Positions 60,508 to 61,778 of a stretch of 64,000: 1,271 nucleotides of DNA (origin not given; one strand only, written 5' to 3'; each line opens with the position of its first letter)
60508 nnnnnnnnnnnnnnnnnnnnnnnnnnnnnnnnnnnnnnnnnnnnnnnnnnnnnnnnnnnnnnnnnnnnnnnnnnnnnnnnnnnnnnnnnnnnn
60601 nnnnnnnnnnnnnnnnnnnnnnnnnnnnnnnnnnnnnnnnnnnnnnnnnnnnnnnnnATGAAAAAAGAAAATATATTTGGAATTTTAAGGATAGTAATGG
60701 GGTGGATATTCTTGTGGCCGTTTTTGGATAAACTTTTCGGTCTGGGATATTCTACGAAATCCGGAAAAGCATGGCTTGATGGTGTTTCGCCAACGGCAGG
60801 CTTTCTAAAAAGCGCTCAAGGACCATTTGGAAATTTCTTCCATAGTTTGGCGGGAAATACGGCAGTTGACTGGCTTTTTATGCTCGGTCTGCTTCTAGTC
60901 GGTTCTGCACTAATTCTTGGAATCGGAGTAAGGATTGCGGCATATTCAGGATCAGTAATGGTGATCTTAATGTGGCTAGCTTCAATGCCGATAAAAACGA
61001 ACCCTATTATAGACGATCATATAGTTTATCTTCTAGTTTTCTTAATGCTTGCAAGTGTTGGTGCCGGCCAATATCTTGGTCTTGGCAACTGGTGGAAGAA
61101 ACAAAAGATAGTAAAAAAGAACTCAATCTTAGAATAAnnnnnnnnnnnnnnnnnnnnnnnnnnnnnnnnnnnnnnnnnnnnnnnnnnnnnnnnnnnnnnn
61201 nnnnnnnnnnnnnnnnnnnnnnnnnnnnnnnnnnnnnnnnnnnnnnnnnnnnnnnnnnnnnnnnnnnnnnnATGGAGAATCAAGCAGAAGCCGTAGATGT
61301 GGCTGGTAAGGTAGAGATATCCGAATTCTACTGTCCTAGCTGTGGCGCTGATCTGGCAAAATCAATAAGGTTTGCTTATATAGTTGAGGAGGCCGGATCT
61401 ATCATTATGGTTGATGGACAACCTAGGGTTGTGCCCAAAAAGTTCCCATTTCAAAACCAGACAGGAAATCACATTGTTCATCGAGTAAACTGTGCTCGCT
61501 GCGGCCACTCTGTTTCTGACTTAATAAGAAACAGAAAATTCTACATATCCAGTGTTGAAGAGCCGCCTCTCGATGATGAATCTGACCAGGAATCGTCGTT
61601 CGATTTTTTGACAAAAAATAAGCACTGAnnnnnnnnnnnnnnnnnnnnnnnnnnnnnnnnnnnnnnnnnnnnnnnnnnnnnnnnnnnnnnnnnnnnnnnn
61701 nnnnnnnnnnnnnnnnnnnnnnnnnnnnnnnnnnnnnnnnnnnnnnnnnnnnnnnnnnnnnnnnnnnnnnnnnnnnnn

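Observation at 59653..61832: GC-rich three-gene block inserted between rpsJ and rplC, splitting the normally contiguous S10 operon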

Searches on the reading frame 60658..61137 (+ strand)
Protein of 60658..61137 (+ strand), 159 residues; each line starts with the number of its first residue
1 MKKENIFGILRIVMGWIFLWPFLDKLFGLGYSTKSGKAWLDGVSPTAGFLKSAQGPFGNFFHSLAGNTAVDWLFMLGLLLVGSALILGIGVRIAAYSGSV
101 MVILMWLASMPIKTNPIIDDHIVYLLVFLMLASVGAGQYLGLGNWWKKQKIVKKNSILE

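Call 5: search_protein_families(library=pfam, proteins=[window:60658-61137:+], max_evalue=1)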
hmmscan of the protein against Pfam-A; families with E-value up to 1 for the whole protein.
window:60658-61137:+ (159 aa): 1 family
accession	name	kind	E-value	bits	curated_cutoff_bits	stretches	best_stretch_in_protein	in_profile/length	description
PF07681.17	DoxX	-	0.00016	22.7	23.6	1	9-107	4-81/85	DoxX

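Call 38: search_protein_families(library=ncbifam, proteins=[window:60658-61137:+], max_evalue=1)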
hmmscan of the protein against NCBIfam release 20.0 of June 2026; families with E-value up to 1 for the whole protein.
window:60658-61137:+ (159 aa): 2 families
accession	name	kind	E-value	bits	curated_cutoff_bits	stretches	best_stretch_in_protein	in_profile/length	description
NF050144.1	matur_HvfX_fam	equivalog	0.035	14.3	80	1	10-110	7-85/165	HvfX family Cu-binding RiPP maturation protein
NF041179.1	TQO_large_DoxD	equivalog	0.91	9.5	300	0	55-146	63-159/181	thiosulfate:quinone oxidoreductase large subunit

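Call 55: find_encoding_contigs(protein=window:60658-61137:+, flank=3000, max_places=4)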
Protein window:60658-61137:+ (159 aa): 1 contig read that carries it; 1 place shown.
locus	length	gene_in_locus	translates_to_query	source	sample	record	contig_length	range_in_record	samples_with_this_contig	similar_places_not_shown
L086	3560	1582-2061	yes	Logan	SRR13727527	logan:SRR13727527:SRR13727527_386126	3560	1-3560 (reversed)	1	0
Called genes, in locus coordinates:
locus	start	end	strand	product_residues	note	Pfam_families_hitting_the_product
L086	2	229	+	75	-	?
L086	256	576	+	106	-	PF00338:Ribosomal_S10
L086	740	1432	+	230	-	-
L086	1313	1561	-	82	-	-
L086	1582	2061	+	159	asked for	-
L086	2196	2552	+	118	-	-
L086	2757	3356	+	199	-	PF00297:Ribosomal_L3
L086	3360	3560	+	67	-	?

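Call 58: search_protein_families(library=padloc, proteins=[window:60658-61137:+], max_evalue=0.1)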
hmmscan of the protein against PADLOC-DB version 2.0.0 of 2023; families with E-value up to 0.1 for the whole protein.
window:60658-61137:+ (159 aa): 0 families

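Call 59: search_protein_families(library=phrogs, proteins=[window:60658-61137:+], max_evalue=0.1)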
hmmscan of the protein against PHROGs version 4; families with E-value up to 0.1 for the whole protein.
window:60658-61137:+ (159 aa): 0 families

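Call 60: find_homologous_proteins(query=window:60658-61137:+, max_evalue=0.00001)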
Query window:60658-61137:+ (159 aa): 2506 proteins with E <= 0.00001 among 2823 candidates; the best 120 are listed.
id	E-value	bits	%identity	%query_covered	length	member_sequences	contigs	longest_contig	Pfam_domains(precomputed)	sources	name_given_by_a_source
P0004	5.8e-98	344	100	100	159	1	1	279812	-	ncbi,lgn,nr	ncbi:MAG: DoxX family protein [bacterium]|nr:DoxX family protein [bacterium]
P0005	3.4e-89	315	90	100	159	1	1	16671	-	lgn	-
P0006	1.9e-84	300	85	100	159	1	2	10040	PF07681.18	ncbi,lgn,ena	-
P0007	2.4e-83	296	84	100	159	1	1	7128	-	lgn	-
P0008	1.5e-82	293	82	100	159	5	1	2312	-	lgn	-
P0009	2.9e-80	286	81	100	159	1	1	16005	-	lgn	-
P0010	5.0e-80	285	81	100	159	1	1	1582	PF07681.18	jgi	-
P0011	8.1e-80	284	80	100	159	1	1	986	-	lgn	-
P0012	7.3e-79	281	77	100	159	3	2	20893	-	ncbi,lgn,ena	-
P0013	2.4e-70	254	71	100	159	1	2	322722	-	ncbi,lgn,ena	-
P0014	1.1e-67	245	70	100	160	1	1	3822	-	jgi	-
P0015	1.5e-67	245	71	100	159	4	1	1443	-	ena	-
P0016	1.3e-64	235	69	100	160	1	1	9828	PF07681.18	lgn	-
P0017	1.6e-63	231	65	100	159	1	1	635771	PF07681.18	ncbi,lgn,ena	-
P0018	1.1e-58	216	62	99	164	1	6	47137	-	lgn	-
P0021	8.0e-58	213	61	100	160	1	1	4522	PF07681.18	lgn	-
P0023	1.3e-57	212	60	100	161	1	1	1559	PF07681.18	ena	-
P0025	4.0e-57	211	60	99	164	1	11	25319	-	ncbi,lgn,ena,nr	ncbi:hypothetical protein KC644_00680 [Candidatus Berkelbacteria bacterium]|nr:hypothetical protein 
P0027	1.3e-56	209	61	97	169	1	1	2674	PF07681.18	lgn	-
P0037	7.9e-56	206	59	91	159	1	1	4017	PF07681.18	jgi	jgi:thiosulfate dehydrogenase [quinone] large subunit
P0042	9.7e-56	206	60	99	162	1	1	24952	PF07681.18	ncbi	-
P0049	6.6e-55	203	60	97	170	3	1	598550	PF07681.18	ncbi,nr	ncbi:MAG: DoxX family membrane protein [Candidatus Kerfeldbacteria bacterium]|nr:DoxX family membran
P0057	2.6e-54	202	57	99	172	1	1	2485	PF07681.18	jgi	jgi:thiosulfate dehydrogenase (quinone) large subunit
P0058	2.6e-54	201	60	99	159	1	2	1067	PF07681.18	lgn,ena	-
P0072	7.0e-54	200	56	99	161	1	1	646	PF07681.18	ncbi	-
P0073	7.1e-54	200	60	99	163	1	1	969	PF07681.18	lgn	-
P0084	1.8e-53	199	60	91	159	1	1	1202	PF07681.18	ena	-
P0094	3.7e-53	198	58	99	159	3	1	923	PF07681.18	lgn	-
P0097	4.4e-53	198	59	99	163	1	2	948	PF07681.18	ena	-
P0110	1.0e-52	196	61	96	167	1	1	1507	PF07681.18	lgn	-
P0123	2.5e-52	195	62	94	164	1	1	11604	PF07681.18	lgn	-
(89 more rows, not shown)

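Call 61: find_encoding_contigs(protein=P0018, flank=4000, max_places=2)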
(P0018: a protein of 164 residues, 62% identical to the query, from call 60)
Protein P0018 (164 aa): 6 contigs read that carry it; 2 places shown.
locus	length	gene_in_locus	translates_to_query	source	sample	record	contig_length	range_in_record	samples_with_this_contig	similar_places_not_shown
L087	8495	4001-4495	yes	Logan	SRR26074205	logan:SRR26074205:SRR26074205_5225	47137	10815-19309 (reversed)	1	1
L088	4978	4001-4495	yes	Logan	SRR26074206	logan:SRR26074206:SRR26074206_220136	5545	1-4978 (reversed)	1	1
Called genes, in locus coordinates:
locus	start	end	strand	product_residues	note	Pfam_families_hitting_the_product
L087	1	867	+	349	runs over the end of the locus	PF00989:PAS (weak), PF08448:PAS_4 (faint), PF04542:Sigma70_r2, PF08281:Sigma70_r4_2, PF04545:Sigma70_r4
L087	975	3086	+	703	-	PF03477:ATP-cone, PF13597:NRDD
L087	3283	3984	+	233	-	PF04055:Radical_SAM, PF13353:Fer4_12 (weak)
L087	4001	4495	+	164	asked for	-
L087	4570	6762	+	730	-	PF00403:HMA, PF00122:E1-E2_ATPase, PF00702:Hydrolase, PF08282:Hydrolase_3 (faint)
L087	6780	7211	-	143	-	-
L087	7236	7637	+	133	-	PF08570:DUF1761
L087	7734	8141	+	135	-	PF03652:RuvX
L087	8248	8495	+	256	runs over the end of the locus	PF11967:RecO_N, PF02565:RecO_C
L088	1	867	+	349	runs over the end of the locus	PF00989:PAS (weak), PF08448:PAS_4 (faint), PF04542:Sigma70_r2, PF08281:Sigma70_r4_2, PF04545:Sigma70_r4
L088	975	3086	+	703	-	PF03477:ATP-cone, PF13597:NRDD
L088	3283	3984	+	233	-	PF04055:Radical_SAM, PF13353:Fer4_12 (weak)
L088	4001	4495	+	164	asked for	-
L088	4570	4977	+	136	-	?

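Call 62: find_encoding_contigs(protein=P0025, flank=4000, max_places=2)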
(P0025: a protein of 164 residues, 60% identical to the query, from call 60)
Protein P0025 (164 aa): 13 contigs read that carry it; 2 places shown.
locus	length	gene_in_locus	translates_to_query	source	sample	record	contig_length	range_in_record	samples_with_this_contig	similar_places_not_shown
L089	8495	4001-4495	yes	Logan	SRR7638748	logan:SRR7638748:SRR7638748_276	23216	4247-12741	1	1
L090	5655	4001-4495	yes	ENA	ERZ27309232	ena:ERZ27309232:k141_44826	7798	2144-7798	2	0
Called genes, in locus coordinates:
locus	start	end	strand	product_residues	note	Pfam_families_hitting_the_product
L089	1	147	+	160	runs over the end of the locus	PF01025:GrpE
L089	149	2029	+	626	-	PF00012:HSP70, PF06723:MreB_Mbl, PF02782:FGGY_C (faint)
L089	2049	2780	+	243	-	-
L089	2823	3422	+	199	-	PF00226:DnaJ, PF01556:DnaJ_C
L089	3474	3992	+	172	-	-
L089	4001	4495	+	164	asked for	-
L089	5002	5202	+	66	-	PF04070:DUF378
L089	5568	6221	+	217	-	-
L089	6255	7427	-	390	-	PF07907:YibE_F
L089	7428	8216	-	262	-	PF12679:ABC2_membrane_2, PF12730:ABC2_membrane_4, PF10920:DUF2705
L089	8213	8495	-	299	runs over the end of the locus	PF00005:ABC_tran, PF13304:AAA_21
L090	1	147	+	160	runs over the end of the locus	PF01025:GrpE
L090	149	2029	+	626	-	PF00012:HSP70, PF06723:MreB_Mbl, PF02782:FGGY_C (faint)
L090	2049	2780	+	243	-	-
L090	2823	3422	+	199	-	PF00226:DnaJ, PF01556:DnaJ_C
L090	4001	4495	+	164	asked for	-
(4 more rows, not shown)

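Call 63: find_encoding_contigs(protein=P0013, flank=5000, max_places=2)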
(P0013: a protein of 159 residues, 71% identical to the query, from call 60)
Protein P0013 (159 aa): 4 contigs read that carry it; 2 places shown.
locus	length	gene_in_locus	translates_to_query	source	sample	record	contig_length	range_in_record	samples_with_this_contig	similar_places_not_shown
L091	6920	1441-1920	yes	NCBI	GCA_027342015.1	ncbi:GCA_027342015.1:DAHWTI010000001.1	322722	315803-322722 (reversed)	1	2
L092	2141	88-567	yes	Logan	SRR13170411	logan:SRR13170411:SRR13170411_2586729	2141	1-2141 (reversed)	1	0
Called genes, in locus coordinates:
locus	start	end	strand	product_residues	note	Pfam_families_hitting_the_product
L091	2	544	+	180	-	?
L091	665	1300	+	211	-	-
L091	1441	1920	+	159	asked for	-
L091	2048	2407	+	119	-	-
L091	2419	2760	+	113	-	-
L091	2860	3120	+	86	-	-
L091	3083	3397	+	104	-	-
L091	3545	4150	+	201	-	PF00297:Ribosomal_L3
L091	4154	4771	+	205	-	PF00573:Ribosomal_L4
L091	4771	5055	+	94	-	PF00276:Ribosomal_L23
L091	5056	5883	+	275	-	PF00181:Ribosomal_L2_N, PF03947:Ribosomal_L2_C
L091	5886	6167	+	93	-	PF00203:Ribosomal_S19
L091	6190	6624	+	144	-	PF00237:Ribosomal_L22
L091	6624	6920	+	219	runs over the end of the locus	PF07650:KH_2, PF00189:Ribosomal_S3_C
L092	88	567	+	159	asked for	-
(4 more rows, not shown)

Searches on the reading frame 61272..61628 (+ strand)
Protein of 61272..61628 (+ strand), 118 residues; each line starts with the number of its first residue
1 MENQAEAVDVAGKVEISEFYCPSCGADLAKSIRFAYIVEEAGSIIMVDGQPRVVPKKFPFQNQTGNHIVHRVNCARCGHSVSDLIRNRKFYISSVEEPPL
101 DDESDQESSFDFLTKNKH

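Call 5: search_protein_families(library=pfam, proteins=[window:61272-61628:+], max_evalue=1)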
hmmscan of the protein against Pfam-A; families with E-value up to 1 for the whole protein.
window:61272-61628:+ (118 aa): 32 families (the best 25 are shown)
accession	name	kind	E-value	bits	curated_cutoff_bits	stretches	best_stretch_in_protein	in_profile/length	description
PF13248.11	Zn_ribbon_3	-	0.00021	21.1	27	1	17-29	1-12/26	zinc-ribbon domain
PF03226.21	Yippee-Mis18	-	0.00091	19.8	26.6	1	19-81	3-68/108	Yippee zinc-binding/DNA-binding /Mis18, centromere assembly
PF14353.12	CpXC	-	0.0012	19.3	25.4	1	15-48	34-67/121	CpXC protein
PF01599.25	Ribosomal_S27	-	0.0014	19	22.3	1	8-26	7-25/44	Ribosomal protein S27a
PF13240.11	Zn_Ribbon_1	-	0.0026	17.9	25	1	20-29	1-10/23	zinc-ribbon domain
PF22400.1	DUF6980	-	0.0027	18.3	27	1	12-58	46-91/99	Domain of unknown function (DUF6980)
PF04828.22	GFA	-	0.0067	16.9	24.3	1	20-103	26-102/115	Glutathione-dependent formaldehyde-activating enzyme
PF14803.11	Zn_ribbon_Nudix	-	0.0075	16.6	25.6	0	20-32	2-14/34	Nudix N-terminal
PF23548.1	Zn_ribbon_FGT1_2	-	0.009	16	27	1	16-30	18-32/35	FORGETTER1 second zinc ribbon domain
PF22747.2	Zn_ribbon_DUF2089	-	0.011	16.3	27.6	1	12-25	6-19/32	DUF2089 zinc ribbon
PF24460.1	DUF7575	-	0.015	15.1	28.5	0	21-32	6-17/28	Domain of unknown function (DUF7575)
PF12773.13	DZR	-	0.019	15.6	27.3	1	17-82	11-35/45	Double zinc ribbon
PF05864.17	Chordopox_RPO7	-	0.024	15.4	27.5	0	19-41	5-26/63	Chordopoxvirus DNA-directed RNA polymerase 7 kDa polypeptide (RPO7)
PF08882.16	Acetone_carb_G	-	0.026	15.2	21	1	14-27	72-85/113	Acetone carboxylase gamma subunit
PF07754.17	HVO_2753_ZBP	-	0.031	14.5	33.2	1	14-26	12-24/46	Small zinc finger protein HVO_2753-like, Zn-binding pocket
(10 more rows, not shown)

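Call 38: search_protein_families(library=ncbifam, proteins=[window:61272-61628:+], max_evalue=1)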
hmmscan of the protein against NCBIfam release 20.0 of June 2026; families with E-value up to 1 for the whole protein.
window:61272-61628:+ (118 aa): 17 families
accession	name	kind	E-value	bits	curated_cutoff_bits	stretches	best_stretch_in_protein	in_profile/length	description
NF047912.1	ECs_2282_CxxC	subfamily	0.00079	19.3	37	1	64-82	21-38/60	ECs_2282 family putative zinc-binding protein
NF041909.1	HVO_2753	equivalog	0.0045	16.8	80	1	8-30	17-38/59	HVO_2753 family zinc finger protein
NF011481.0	PRK14890.1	equivalog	0.0068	16.4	61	1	13-27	22-36/61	putative Zn-ribbon RNA-binding protein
TIGR02605.1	CxxC_CxxC_SSSS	subfamily_domain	0.015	15.4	31.3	0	20-32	7-41/52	FmdB family zinc ribbon protein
NF041911.1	HVO_0649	equivalog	0.015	15.2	70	0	18-33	49-64/65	HVO_0649 family zinc finger protein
NF033497.1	rubre_like_arch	subfamily_domain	0.017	14.8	32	0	70-79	15-24/34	rubrerythrin-like domain-containing protein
TIGR03655.1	anti_R_Lar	subfamily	0.02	15.2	39.6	0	9-29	19-39/55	Lar family restriction alleviation protein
NF001669.0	PRK00432.1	equivalog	0.021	14.8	54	0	69-79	24-34/58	30S ribosomal protein S27ae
NF001605.0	PRK00398.1-2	equivalog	0.034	14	63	0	20-53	3-36/43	DNA-directed RNA polymerase subunit P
NF041795.1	Brz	equivalog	0.038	14.3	100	1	16-28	3-15/60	transcriptional regulator Brz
NF001629.0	PRK00415.1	equivalog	0.04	13.4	70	0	68-80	30-42/62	30S ribosomal protein S27e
NF047723.1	TransFacS4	equivalog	0.062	13.8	120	0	68-89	57-78/90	transcription factor S4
TIGR04165.1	methano_modCys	hypoth_equivalog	0.067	13.5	60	0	61-79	26-44/50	TIGR04165 family Cys-rich peptide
NF003214.0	PRK04179.1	equivalog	0.086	12.7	71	0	70-83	31-44/62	50S ribosomal protein L37e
NF041913.1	HVO_2142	equivalog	0.11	12.3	90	1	15-29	8-22/48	HVO_2142 family zinc finger protein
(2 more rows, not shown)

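Call 58: search_protein_families(library=padloc, proteins=[window:61272-61628:+], max_evalue=0.1)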
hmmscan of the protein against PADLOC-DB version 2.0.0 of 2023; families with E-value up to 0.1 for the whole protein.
window:61272-61628:+ (118 aa): 1 family
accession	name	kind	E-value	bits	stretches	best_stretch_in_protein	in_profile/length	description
PDLC04447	PDC-M14A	-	0.029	12.7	0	13-26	39-51/152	-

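Call 59: search_protein_families(library=phrogs, proteins=[window:61272-61628:+], max_evalue=0.1)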
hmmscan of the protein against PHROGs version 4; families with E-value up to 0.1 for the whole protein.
window:61272-61628:+ (118 aa): 3 families
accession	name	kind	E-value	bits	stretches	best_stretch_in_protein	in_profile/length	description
phrog_6586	-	unknown function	0.0081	17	0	14-45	13-44/129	-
phrog_10675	-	unknown function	0.016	16.4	1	18-84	5-44/98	-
phrog_4005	-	unknown function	0.031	15.5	0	15-38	19-43/75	-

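Call 65: find_homologous_proteins(query=window:61272-61628:+, max_evalue=0.001)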
Query window:61272-61628:+ (118 aa): 1 proteins with E <= 0.001 among 5 candidates.
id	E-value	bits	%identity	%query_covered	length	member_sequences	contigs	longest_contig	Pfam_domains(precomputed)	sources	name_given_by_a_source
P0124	1.3e-73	262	100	100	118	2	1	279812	-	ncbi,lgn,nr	ncbi:MAG: hypothetical protein Q7S53_04090 [bacterium]|nr:hypothetical protein [bacterium]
